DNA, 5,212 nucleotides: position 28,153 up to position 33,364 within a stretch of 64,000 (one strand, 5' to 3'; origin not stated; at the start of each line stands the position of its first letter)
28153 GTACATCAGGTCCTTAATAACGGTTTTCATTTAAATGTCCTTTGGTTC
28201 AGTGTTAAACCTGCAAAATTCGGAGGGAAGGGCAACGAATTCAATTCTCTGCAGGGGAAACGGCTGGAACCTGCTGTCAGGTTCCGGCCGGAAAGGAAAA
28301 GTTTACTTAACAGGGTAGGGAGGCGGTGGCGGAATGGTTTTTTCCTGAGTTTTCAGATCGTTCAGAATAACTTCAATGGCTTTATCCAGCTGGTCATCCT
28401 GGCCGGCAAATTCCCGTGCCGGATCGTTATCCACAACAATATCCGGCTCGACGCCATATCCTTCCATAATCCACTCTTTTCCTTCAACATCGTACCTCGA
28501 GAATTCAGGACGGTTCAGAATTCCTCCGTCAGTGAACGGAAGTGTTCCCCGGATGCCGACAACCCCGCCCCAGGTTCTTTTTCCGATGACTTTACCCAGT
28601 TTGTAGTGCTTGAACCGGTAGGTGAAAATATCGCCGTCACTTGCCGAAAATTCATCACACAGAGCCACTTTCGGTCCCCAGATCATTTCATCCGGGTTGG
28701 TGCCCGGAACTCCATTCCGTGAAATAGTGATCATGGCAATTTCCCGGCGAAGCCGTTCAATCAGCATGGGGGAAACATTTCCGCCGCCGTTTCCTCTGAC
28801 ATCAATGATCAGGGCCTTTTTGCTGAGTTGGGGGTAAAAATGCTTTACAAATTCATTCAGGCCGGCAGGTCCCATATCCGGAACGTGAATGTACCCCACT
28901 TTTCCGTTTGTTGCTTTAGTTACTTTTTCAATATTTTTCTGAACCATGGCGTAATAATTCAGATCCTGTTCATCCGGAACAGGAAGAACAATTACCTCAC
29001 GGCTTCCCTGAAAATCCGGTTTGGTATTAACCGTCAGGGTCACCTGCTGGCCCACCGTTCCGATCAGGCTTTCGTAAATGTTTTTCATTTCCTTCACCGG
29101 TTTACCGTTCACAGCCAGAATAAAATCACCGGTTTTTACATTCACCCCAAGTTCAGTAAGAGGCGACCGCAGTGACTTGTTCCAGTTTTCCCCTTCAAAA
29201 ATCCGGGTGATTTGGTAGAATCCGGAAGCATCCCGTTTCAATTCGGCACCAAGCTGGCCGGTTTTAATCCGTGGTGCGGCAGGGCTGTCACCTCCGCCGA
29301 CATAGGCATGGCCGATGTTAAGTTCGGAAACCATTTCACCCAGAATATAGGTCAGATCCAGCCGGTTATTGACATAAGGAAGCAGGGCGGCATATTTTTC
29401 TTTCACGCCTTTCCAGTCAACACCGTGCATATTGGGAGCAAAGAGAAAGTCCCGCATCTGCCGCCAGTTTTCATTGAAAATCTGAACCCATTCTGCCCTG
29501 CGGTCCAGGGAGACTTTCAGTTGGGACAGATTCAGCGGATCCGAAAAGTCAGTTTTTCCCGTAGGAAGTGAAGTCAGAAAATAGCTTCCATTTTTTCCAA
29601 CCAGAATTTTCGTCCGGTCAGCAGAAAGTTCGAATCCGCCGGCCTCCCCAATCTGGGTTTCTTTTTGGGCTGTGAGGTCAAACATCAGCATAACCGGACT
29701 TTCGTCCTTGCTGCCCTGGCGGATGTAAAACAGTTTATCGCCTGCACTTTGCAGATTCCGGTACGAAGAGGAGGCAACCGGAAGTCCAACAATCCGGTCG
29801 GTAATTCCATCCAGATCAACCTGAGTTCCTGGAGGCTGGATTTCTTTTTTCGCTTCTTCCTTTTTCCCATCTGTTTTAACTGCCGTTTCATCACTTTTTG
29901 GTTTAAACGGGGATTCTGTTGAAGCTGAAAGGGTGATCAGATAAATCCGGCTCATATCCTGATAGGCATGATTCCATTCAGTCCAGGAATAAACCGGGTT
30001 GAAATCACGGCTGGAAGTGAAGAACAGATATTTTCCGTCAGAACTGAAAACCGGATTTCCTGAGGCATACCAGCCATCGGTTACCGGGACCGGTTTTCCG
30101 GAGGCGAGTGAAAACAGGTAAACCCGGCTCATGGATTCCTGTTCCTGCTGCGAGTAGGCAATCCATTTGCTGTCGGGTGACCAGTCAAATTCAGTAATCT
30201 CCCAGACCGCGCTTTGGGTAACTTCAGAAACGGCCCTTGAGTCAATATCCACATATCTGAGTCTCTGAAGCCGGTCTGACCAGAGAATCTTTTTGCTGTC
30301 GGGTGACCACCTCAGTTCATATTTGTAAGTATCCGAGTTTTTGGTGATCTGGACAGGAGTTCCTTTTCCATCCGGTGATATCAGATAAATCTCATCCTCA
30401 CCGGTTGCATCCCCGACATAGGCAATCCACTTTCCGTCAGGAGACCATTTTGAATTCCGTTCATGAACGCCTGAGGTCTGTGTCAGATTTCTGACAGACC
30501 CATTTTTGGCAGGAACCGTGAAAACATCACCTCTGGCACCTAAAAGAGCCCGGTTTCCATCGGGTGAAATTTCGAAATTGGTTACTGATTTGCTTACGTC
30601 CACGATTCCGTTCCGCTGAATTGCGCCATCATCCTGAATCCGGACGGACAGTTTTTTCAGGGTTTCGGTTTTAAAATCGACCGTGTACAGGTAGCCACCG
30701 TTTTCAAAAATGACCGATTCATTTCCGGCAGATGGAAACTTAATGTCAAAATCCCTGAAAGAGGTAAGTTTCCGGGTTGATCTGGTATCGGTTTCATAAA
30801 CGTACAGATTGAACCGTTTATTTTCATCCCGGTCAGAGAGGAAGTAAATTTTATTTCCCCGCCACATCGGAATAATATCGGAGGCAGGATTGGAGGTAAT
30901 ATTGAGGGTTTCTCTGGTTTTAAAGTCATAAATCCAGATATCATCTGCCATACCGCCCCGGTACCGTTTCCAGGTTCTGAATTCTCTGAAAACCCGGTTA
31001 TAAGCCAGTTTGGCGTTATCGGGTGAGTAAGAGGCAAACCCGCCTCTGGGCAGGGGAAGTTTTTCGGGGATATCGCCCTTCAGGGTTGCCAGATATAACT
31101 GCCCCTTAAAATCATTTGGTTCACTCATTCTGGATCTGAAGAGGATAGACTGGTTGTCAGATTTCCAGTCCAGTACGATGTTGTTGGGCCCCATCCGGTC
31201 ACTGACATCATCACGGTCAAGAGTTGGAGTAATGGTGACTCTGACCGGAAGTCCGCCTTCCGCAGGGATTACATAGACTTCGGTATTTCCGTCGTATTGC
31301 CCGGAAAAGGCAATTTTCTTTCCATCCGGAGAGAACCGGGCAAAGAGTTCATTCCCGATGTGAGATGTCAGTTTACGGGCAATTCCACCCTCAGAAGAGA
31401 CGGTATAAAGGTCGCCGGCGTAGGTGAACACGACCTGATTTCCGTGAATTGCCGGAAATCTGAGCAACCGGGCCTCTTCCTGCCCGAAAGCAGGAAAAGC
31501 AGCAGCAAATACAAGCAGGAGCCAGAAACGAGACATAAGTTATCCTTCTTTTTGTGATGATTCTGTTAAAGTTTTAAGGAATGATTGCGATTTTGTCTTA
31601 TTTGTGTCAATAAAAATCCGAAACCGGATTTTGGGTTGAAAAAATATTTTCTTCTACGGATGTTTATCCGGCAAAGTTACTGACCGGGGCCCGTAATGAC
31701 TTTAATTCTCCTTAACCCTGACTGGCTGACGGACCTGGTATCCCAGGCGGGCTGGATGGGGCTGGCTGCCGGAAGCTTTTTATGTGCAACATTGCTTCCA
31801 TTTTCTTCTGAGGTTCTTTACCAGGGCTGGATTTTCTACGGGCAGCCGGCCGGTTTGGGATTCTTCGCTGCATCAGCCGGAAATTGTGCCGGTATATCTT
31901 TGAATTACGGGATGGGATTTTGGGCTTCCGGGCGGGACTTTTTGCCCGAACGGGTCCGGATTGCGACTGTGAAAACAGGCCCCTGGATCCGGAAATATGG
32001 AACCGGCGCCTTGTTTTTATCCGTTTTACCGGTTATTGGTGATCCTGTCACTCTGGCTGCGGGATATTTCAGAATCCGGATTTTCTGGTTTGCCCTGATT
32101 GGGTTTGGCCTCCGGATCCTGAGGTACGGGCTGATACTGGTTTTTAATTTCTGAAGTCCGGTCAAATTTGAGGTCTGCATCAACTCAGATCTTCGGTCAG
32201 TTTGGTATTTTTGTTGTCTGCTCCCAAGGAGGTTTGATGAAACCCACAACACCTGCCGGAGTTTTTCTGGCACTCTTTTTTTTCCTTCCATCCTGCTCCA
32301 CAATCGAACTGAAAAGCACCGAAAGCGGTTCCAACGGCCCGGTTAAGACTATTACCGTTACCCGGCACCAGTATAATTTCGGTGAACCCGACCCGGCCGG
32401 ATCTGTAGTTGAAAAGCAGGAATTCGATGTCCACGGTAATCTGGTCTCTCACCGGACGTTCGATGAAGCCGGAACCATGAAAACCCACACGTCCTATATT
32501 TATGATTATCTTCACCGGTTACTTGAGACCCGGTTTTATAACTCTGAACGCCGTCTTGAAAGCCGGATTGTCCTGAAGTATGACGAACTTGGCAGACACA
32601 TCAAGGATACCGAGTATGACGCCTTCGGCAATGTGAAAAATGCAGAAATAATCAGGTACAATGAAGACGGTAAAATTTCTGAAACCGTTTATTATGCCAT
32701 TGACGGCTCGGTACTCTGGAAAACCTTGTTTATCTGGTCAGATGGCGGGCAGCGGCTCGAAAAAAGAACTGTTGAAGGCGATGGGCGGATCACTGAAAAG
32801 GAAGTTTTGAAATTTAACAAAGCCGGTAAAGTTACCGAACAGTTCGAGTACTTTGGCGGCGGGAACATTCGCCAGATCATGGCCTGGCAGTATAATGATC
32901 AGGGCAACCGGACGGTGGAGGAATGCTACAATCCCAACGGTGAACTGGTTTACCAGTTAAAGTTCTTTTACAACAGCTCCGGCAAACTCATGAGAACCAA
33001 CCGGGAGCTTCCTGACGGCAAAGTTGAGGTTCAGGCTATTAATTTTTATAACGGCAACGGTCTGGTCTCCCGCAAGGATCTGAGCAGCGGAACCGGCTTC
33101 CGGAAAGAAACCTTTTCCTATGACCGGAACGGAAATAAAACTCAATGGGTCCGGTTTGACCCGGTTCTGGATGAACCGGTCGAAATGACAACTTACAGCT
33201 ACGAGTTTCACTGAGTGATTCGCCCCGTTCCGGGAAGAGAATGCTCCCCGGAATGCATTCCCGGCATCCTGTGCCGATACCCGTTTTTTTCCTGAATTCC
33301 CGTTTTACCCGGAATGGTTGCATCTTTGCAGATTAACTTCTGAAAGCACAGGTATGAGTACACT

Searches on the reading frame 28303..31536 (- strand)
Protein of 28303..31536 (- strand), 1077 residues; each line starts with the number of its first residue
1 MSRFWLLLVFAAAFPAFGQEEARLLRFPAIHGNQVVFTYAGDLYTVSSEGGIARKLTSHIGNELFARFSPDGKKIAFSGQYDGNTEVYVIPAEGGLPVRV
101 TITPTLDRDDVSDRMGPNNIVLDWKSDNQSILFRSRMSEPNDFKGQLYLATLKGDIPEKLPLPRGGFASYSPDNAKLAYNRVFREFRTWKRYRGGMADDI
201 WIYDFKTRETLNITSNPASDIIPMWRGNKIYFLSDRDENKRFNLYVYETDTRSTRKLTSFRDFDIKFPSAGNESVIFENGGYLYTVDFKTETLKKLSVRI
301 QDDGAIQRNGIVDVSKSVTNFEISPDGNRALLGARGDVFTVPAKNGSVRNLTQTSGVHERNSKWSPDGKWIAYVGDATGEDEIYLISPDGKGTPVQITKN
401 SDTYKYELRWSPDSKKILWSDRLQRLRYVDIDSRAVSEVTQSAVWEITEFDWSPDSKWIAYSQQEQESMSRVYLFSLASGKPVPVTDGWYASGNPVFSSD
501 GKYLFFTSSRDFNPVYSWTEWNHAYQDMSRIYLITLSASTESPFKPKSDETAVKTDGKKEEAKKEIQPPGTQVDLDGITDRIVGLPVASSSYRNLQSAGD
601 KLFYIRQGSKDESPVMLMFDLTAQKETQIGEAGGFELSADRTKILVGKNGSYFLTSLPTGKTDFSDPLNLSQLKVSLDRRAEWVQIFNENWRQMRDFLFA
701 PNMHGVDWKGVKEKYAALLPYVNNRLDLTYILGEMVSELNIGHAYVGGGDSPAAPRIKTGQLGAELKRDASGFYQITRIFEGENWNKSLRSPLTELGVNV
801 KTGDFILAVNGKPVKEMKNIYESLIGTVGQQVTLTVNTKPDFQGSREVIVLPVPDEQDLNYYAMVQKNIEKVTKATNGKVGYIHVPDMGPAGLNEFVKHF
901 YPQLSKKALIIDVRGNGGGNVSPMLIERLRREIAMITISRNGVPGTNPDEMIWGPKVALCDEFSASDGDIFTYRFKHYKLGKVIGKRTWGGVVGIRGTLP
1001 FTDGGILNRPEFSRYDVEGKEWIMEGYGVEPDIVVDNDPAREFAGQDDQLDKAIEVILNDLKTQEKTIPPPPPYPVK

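Call 50: search_protein_families(library=pfam, proteins=[window:28303-31536:-], max_evalue=0.0001)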
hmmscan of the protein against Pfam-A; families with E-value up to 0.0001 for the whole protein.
window:28303-31536:- (1077 aa): 8 families
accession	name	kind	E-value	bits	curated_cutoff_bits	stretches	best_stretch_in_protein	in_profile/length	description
PF07676.18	PD40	-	1.5e-29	101.7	20.9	3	54-89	2-38/38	WD40-like Beta Propeller Repeat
PF14685.13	PDZ_Tricorn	-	3e-27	94.9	25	1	760-850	1-88/88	Tricorn protease PDZ domain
PF03572.23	Peptidase_S41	-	3.4e-25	89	24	1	879-1035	1-165/165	Peptidase family S41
PF14684.11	Tricorn_C1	-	1.5e-20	73.3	24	1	680-736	2-58/59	Tricorn protease C1 domain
PF00930.27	DPPIV_N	-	7.9e-10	38.4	22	0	334-440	21-129/354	Dipeptidyl peptidase IV (DPP IV) N-terminal region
PF25174.1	Beta-prop_THOC3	-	1.9e-09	37.4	305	0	402-507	88-189/272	THOC3 beta-propeller domain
PF17820.7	PDZ_6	-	1e-06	28.8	27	1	800-836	16-52/54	PDZ domain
PF23414.1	Beta-prop_EML_2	-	2.4e-06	27.6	90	0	312-434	36-156/266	Echinoderm microtubule-associated protein second beta-propeller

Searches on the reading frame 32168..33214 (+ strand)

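Call 50: search_protein_families(library=pfam, proteins=[window:32168-33214:+], max_evalue=0.0001)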
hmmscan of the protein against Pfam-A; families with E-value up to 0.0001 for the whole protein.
window:32168-33214:+ (348 aa): 1 family
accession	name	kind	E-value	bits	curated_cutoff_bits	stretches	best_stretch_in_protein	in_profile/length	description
PF05593.20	RHS_repeat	-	6.5e-06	26.9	22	0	86-121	1-31/38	RHS Repeat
